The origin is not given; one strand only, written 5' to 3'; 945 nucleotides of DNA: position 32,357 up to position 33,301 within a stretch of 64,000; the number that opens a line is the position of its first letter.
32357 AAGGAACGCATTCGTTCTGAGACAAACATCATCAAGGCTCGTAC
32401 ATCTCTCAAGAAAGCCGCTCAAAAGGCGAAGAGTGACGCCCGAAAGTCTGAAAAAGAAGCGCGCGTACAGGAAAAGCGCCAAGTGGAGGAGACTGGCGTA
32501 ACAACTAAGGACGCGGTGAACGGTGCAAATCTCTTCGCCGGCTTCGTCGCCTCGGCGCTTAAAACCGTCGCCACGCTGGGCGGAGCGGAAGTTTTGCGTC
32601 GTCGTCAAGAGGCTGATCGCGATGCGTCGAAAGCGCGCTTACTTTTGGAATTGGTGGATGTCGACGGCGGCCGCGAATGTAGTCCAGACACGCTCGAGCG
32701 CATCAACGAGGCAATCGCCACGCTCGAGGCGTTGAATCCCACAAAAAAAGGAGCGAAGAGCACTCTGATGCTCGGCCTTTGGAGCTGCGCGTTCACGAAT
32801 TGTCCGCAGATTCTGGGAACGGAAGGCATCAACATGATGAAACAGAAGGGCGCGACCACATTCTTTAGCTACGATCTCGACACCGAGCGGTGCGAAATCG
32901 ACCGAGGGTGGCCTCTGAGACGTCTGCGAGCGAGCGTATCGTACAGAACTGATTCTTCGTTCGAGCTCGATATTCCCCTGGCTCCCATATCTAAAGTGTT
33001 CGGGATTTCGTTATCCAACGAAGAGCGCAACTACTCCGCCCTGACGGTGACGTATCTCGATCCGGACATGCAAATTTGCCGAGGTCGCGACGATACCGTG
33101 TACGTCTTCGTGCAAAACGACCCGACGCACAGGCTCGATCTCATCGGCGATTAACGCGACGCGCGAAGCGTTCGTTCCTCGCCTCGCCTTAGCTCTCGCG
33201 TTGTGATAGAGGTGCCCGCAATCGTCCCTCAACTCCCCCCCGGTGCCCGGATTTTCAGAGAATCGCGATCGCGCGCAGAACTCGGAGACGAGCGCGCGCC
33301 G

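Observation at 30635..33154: Unusual tripartite architecture: Cof-type HAD phosphatase, ~250-aa coiled coil, then plastid fibrillin (PAP) domain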

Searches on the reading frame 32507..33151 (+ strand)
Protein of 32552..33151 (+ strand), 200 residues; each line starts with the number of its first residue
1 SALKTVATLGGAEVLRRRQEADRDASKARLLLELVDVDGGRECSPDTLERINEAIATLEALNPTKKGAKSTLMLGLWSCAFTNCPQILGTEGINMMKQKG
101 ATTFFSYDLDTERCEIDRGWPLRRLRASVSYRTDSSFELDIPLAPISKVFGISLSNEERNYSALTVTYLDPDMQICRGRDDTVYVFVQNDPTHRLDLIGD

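Call 13: find_homologous_proteins(query=window:32552-33151:+, max_evalue=0.01)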
Query window:32552-33151:+ (200 aa): 4 proteins with E <= 0.01 among 282 candidates.
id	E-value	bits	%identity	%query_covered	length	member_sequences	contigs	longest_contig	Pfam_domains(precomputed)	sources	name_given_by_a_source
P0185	2.0e-109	381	86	98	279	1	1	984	PF04755.19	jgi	jgi:hypothetical protein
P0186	2.3e-72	261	61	98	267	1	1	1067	PF04755.19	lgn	-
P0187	3.2e-36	143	40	98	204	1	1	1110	PF04755.19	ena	-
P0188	8.3e-31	125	60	52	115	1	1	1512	-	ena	-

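Call 17: search_solved_structures(query=A2, max_evalue=10, show_alignments=2)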
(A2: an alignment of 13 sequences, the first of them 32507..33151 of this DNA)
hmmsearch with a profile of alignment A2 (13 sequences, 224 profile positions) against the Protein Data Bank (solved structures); distinct sequences matched with E-value up to 10: 2.
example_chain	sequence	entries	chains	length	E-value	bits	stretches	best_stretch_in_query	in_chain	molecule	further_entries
9kaf_B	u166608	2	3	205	3.5e-05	26.4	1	35-207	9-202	Fibrillin protein 5 homolog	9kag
9jwr_A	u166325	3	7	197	4.9e-05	25.9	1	37-207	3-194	Fibrillin protein 5 homolog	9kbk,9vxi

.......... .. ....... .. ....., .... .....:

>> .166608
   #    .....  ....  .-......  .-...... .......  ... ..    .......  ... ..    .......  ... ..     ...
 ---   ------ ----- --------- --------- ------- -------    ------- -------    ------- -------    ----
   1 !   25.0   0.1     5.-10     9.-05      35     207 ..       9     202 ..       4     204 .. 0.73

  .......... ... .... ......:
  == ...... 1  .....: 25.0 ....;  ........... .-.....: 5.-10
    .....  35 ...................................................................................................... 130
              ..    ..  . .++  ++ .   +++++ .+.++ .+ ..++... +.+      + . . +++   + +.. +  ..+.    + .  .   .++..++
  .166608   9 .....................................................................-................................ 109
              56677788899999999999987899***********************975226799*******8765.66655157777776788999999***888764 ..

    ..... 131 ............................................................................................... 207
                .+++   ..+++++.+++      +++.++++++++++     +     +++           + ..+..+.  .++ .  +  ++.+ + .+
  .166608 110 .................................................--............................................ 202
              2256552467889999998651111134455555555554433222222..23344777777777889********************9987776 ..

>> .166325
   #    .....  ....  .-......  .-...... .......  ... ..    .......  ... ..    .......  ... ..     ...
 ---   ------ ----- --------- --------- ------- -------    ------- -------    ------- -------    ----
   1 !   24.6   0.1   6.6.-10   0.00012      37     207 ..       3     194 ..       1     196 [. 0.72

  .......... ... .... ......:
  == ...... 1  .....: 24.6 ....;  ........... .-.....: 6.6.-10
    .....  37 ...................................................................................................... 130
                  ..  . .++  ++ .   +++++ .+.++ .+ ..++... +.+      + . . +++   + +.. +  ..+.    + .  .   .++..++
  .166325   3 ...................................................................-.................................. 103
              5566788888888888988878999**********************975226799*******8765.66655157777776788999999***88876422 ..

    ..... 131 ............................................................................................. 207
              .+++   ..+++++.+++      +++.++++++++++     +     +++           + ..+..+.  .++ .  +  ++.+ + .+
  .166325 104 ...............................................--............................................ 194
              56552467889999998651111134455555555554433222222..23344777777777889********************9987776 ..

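Call 18: search_protein_families(library=pfam, alignment_id=A2, max_evalue=0.01)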
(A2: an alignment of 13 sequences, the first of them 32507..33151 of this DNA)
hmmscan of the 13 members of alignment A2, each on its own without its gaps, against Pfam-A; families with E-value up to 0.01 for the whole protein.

A. member 1, window:32507-33151:+ (215 aa): 1 family
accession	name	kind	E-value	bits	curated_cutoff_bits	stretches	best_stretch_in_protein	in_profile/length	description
PF04755.18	PAP_fibrillin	-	4.6e-12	46.8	22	2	42-104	4-67/198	PAP_fibrillin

B. families by the number of members that match (of 13 scanned): 1 family
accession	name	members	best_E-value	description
PF04755.18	PAP_fibrillin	13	5.5e-19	PAP_fibrillin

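Call 22: find_homologous_proteins(query=A2, max_evalue=0.001)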
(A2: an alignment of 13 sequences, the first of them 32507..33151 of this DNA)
Query A2 (13 sequences) (215 aa, profile of the alignment): 23 proteins with E <= 0.001 among 8000 candidates.
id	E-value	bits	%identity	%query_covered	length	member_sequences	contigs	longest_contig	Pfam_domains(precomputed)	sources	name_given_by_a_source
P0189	2.4e-96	339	39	95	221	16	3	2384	PF04755.19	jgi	jgi:hypothetical protein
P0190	2.4e-96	339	39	95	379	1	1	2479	PF04755.19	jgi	jgi:hypothetical protein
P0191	1.4e-95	337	36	96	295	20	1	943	PF04755.19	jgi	jgi:hypothetical protein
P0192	3.3e-95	336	38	94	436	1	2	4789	PF04755.19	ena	-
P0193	5.3e-95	335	37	94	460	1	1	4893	PF04755.19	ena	-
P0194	5.6e-94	332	36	94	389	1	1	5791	PF04755.19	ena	-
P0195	6.4e-94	331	36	94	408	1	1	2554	PF04755.19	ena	-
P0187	6.9e-91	321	40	91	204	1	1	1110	PF04755.19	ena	-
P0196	1.3e-90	321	35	94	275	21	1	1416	PF04755.19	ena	-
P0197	1.9e-90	320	35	94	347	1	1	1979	PF04755.19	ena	-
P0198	2.2e-89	317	35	94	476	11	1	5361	PF04755.19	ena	-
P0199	1.6e-87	310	34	91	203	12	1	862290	PF04755.19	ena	-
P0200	1.5e-85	304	35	91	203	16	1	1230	PF04755.19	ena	-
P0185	1.7e-85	304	85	98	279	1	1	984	PF04755.19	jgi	jgi:hypothetical protein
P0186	1.0e-84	301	60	95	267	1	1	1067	PF04755.19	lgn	-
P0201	2.8e-75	270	60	93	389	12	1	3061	PF04755.19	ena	-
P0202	7.4e-60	220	34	68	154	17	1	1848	PF04755.19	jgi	-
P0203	2.6e-59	218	37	67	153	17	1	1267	PF04755.19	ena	-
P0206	2.7e-42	163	40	50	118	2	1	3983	PF04755.19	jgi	jgi:hypothetical protein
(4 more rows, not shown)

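Call 23: predict_structure(alignment_id=A2)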
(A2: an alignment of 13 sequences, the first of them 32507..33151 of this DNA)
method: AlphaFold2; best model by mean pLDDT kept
length: 215 residues; sequences in the alignment: 13
mean_pLDDT: 80.1   pTM: 0.75
mean pLDDT of the five models: 80.1, 77.9, 75.4, 69.3, 49.9
residues with pLDDT >= 90: 95; 70-90: 61; 50-70: 41; < 50: 18
segments of 3 or more residues with pLDDT < 50: 1-6, 16-18, 168-170
pLDDT, mean of each block of 10 residues (from residue 1): 46 52 70 93 94 86 96 94 91 92 65 67 90 78 89 80 51 79 96 92 92 57
secondary structure, 60 per line:
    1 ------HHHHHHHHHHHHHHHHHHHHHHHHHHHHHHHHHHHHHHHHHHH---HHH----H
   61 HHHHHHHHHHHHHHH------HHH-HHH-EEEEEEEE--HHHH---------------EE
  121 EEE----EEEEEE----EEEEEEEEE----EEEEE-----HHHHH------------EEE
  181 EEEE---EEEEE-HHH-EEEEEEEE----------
elements in order: H7-49 H60-75 E90-97 H100-103 E119-123 E128-133 E138-146 E151-155 H161-165 E178-184 E188-192 E198-205

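Call 26: fold_search(model_id=the predicted structure, library=pdb)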
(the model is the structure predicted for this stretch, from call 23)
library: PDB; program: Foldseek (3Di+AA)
matches with E <= 10: 715; with E <= 0.001: 3
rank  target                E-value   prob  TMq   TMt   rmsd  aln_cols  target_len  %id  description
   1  9jwr_C                1.8e-09  1.00  0.58  0.63   5.0       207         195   17  Crystal structure of Oryza sativa fibrillin 5 (released 2025-12-17)
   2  9jwr_A                2.9e-09  1.00  0.60  0.65   4.9       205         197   16  Crystal structure of Oryza sativa fibrillin 5 (released 2025-12-17)
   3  9jwr_B                6.0e-09  1.00  0.57  0.63   5.3       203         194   18  Crystal structure of Oryza sativa fibrillin 5 (released 2025-12-17)
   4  5f7g_A                1.4e-03  1.00  0.32  0.45   5.7       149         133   10  Crystal structure of the Q108K:K40L:T51V:R58Y:Y19W:Q38L mutant of human Cellular Retinol Binding Protein II in complex (released 2016-12-14)
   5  5f58_A                1.7e-03  1.00  0.32  0.47   5.4       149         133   11  Crystal structure of the Q108K:K40L:T51V:R58F mutant of human Cellular Retinol Binding Protein II in complex with All- (released 2016-12-07)
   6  4ede_A                2.0e-03  1.00  0.33  0.47   5.2       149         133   11  Crystal Structure of the Q108K:K40L:T51V:T53C:Y19W:R58W:T29L:A33W Mutant of Cellular Retinol Binding Protein Type II i (released 2012-12-26)
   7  5f6b_A                2.0e-03  1.00  0.32  0.45   5.6       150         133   11  Crystal structure of the Q108K:K40L:T51V:R58Y:Y19W mutant of human Cellular Retinol Binding Protein II in complex with (released 2016-12-07)
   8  5fen_A                2.1e-03  1.00  0.32  0.47   5.4       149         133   10  Crystal structure of the Q108K:K40L:T53C mutant of human Cellular Retinol Binding Protein II in complex with All-trans (released 2016-12-21)
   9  4qrl                  2.4e-03  1.00  0.34  0.64   5.9       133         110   11  Crystal structure of a lipocalin-like protein (BACUNI_01346) from Bacteroides uniformis ATCC 8492 at 1.79 A resolution (released 2014-08-27)
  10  6c1z                  2.5e-03  0.99  0.32  0.44   5.4       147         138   11  Crystal structure of Apo Caenorhabditis elegans lipid binding protein 8 (LBP-8) (released 2019-01-09)
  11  4qyp_A                2.7e-03  1.00  0.33  0.48   5.1       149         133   11  The Crystal Structures of holo-wt human Cellular Retinol Binding protein II (hCRBPII) bound to Retinal (released 2014-12-10)
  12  9df8_A                3.0e-03  0.99  0.31  0.45   5.2       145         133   12  Q108K:K40L:T51V:T53C:R58A:Y19W:Q38L:Q4A:T29L mutant of hCRBPII bound to FR1V and irradiated with UV light at pH 3.0 (released 2025-09-03)
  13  2xst                  3.1e-03  0.99  0.31  0.41   5.7       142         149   10  Crystal Structure of the Human Lipocalin 15 (released 2010-10-13)
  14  5faz_A                3.1e-03  0.99  0.31  0.45   5.4       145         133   10  Crystal structure of the Q108K:K40L:T51V mutant of human Cellular Retinol Binding Protein II in complex with All-trans (released 2016-12-14)
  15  7mfx_A                3.9e-03  1.00  0.33  0.48   5.1       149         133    9  The Crystal Structure of Q108K:K40H:T53A:R58L:Q38F:Q4F Mutant of HCRBPII Bound with FR1 Chromophore Showing Excited St (released 2022-01-12)
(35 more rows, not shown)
